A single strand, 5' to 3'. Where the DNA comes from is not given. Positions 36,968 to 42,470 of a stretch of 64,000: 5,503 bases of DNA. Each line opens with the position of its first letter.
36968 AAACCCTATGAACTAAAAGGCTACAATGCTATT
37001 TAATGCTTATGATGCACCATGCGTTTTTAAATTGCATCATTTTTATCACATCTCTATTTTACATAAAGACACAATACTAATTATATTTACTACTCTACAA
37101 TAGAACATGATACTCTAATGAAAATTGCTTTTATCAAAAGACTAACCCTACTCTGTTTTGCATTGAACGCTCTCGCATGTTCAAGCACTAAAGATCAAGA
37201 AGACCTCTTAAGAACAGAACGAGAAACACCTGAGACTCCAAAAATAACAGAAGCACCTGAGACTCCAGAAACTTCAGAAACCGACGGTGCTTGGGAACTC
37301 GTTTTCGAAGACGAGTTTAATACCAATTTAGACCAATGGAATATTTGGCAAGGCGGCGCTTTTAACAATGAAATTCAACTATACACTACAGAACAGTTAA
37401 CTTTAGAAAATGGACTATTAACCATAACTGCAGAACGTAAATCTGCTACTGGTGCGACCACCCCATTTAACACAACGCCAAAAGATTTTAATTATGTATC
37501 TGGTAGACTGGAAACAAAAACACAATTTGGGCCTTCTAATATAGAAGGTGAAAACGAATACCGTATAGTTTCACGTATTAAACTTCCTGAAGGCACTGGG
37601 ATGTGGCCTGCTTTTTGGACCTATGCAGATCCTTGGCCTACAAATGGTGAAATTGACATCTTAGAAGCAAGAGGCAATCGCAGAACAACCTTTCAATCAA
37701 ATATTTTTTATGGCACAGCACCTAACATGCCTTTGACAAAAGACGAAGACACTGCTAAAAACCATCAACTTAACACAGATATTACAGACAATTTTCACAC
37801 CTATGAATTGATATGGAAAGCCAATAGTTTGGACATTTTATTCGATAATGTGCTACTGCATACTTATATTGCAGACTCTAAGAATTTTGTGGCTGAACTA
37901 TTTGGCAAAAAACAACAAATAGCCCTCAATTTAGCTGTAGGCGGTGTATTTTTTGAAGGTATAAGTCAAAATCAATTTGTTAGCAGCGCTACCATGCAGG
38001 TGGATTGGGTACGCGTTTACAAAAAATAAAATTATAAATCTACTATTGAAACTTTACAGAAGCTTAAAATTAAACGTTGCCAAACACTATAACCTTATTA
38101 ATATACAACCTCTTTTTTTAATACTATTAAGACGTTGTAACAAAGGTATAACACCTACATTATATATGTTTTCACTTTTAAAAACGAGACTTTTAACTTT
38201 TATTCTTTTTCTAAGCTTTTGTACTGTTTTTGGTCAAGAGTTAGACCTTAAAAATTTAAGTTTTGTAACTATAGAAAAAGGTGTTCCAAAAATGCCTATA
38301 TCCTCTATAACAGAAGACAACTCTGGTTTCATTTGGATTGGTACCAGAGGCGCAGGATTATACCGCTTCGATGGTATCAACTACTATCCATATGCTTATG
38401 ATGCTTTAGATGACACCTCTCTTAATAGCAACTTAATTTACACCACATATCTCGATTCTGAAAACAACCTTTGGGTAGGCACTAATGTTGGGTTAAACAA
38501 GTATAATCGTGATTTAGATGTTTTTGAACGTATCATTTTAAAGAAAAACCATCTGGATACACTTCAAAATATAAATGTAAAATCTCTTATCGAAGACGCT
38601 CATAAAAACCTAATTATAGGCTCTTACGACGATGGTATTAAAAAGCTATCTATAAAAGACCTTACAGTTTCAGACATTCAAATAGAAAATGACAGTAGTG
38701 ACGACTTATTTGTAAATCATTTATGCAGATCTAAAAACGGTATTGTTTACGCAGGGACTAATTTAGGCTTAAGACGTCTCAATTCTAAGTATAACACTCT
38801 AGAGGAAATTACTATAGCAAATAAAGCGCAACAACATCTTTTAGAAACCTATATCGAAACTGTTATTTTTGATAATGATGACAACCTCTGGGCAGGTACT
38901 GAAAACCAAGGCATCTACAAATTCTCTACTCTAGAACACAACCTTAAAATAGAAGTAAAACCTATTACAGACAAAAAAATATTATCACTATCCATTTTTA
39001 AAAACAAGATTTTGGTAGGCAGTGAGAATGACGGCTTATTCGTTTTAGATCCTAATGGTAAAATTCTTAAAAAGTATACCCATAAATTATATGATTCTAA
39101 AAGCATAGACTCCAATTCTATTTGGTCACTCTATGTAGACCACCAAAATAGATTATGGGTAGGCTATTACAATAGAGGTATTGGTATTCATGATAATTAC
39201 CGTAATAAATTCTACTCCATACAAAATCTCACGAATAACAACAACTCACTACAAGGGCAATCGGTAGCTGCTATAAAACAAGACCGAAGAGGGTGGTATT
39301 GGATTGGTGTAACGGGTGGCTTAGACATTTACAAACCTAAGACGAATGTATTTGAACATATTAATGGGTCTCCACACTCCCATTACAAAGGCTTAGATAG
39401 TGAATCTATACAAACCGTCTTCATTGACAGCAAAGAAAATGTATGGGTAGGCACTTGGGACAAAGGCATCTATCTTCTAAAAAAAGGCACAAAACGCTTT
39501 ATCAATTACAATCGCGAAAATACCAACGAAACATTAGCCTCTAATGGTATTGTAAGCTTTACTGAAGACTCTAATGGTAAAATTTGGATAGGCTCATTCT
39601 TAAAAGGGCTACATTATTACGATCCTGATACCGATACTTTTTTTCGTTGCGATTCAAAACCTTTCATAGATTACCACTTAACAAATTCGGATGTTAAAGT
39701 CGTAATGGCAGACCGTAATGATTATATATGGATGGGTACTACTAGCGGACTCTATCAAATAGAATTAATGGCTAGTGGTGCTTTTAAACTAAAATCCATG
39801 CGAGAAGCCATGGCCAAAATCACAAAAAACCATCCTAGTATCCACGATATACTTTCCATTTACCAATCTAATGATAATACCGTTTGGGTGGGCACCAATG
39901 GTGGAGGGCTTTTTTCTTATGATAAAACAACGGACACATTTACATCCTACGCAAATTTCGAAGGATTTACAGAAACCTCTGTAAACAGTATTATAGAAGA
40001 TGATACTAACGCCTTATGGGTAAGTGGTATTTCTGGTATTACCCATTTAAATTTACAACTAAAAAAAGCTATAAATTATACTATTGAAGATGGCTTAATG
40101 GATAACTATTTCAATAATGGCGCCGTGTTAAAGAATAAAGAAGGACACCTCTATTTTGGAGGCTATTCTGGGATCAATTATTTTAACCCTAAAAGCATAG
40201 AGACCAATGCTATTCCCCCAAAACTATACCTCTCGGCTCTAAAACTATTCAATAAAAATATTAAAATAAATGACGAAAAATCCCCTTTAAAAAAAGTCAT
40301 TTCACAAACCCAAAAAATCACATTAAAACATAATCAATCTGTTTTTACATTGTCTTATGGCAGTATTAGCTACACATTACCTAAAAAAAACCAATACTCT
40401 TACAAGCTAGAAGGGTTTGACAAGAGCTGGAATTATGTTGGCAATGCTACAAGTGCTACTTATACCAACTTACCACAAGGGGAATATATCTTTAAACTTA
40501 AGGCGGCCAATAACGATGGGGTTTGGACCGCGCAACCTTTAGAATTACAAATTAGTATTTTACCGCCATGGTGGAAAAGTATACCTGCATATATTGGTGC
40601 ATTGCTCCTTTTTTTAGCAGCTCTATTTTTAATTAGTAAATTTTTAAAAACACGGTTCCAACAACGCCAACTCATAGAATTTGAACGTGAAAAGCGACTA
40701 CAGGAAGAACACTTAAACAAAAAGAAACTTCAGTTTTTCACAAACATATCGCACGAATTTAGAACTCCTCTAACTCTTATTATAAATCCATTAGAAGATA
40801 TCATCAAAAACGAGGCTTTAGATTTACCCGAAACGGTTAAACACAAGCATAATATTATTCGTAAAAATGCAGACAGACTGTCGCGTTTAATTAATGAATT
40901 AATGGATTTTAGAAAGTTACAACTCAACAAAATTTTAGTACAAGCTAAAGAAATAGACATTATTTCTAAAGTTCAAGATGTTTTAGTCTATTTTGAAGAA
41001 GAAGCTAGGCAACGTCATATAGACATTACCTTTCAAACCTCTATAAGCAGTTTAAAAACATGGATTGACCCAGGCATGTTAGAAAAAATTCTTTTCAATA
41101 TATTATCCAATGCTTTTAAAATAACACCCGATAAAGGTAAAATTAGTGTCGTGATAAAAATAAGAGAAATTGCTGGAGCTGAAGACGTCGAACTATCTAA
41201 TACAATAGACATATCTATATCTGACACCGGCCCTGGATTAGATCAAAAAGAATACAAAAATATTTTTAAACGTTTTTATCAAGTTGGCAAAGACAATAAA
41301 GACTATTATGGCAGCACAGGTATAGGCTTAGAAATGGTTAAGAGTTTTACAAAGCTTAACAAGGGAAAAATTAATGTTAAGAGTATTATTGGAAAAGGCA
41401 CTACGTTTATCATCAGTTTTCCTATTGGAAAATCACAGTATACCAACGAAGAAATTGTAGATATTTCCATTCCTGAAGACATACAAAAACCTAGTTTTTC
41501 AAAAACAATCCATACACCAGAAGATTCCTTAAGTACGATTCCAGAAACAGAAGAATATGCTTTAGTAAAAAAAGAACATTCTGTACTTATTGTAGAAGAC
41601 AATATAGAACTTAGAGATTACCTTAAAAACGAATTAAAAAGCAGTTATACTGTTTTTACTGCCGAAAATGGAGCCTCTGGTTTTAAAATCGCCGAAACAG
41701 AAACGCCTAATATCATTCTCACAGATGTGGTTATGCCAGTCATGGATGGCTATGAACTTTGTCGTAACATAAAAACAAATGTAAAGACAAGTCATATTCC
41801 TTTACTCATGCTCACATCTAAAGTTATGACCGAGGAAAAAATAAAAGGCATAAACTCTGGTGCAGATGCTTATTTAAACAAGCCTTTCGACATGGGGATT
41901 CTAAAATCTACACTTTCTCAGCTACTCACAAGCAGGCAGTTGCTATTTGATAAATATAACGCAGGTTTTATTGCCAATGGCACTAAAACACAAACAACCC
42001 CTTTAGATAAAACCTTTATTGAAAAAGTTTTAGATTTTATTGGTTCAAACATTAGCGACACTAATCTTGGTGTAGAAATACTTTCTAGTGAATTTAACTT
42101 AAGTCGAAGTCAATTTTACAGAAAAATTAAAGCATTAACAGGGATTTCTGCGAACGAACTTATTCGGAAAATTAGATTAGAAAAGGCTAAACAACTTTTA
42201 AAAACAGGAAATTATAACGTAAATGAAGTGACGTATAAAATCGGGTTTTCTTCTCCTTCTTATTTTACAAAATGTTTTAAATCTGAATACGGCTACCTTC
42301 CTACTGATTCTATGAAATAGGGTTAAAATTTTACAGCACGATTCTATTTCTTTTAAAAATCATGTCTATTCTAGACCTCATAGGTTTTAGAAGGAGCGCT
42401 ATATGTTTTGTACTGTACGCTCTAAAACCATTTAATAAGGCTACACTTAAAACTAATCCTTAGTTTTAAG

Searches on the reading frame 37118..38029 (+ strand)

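Call 79: search_protein_families(library=pfam, proteins=[window:37118-38029:+], max_evalue=0.00001)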
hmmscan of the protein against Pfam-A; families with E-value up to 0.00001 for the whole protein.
window:37118-38029:+ (303 aa): 2 families
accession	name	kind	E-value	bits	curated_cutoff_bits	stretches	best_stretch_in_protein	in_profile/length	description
PF00722.28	Glyco_hydro_16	-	9.5e-20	71.2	22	1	149-298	44-174/175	Glycosyl hydrolases family 16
PF03935.22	SKN1_KRE6_Sbg1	-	2e-07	30.2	30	0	27-169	86-222/501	Beta-glucan synthesis-associated protein SKN1/KRE6/Sbg1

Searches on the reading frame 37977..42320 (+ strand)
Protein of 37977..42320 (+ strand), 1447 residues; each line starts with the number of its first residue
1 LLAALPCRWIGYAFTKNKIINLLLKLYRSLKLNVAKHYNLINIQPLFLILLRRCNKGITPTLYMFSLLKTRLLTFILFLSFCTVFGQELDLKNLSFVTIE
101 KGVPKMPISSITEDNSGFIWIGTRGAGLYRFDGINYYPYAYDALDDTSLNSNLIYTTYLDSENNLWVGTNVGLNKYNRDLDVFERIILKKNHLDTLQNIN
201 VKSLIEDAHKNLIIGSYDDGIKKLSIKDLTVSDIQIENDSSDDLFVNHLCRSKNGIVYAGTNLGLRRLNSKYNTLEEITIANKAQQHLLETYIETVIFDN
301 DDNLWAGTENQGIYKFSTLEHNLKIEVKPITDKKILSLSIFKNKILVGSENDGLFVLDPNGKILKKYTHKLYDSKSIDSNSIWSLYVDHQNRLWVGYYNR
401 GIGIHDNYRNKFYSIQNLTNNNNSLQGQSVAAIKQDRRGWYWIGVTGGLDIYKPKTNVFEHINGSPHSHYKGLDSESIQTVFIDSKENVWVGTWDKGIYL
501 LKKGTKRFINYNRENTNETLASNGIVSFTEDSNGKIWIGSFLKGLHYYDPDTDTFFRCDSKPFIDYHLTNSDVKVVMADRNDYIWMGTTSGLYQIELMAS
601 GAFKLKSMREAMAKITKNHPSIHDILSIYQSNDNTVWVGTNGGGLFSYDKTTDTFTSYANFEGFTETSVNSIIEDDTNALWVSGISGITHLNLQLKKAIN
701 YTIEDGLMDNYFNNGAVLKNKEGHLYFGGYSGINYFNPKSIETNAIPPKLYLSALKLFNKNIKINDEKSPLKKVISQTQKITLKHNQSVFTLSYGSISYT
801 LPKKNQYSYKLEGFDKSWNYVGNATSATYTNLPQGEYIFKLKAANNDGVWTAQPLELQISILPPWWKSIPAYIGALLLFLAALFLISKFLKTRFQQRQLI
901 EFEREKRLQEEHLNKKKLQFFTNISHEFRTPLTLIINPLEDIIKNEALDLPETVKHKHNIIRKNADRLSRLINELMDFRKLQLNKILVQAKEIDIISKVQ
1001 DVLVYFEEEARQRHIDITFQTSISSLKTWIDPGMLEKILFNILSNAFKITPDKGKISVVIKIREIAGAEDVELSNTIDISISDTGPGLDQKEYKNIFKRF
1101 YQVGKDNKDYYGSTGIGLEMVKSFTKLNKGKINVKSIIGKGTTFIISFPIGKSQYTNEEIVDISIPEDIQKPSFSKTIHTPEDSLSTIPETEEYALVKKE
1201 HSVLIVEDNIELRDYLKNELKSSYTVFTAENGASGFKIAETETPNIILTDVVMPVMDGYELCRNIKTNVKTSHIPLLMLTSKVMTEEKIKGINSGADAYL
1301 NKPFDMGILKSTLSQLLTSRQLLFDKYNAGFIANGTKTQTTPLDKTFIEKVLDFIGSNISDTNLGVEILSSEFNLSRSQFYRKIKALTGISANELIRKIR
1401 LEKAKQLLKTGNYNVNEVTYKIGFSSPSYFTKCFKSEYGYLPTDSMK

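Call 79: search_protein_families(library=pfam, proteins=[window:37977-42320:+], max_evalue=0.00001)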
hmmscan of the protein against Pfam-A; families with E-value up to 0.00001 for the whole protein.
window:37977-42320:+ (1447 aa): 8 families
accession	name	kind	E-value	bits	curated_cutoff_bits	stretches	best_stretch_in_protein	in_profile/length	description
PF07494.17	Reg_prop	-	1.8e-39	129.1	20.4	0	377-399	2-24/24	Two component regulator propeller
PF00072.30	Response_reg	-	1.8e-22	80.1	30.2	1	1203-1311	1-108/111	Response regulator receiver domain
PF02518.31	HATPase_c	-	1.4e-20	74.2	26.4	1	1031-1150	2-109/111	Histidine kinase-, DNA gyrase B-, and HSP90-like ATPase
PF07495.19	Y_Y_Y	-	8.2e-20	70.9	26.6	1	798-861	1-64/65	Y_Y_Y domain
PF12833.13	HTH_18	-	1.1e-18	67.8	33.6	1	1369-1444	1-76/80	Helix-turn-helix domain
PF00512.31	HisKA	-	3e-13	50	26.9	1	917-982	2-64/66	His Kinase A (phospho-acceptor) domain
PF00165.29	HTH_AraC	-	1e-10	41.9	26.6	0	1408-1440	1-35/42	Bacterial regulatory helix-turn-helix proteins, AraC family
PF23748.1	Beta-prop_LRRK2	-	4.9e-06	26.2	26.9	0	609-650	260-301/359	LRRK2 beta propeller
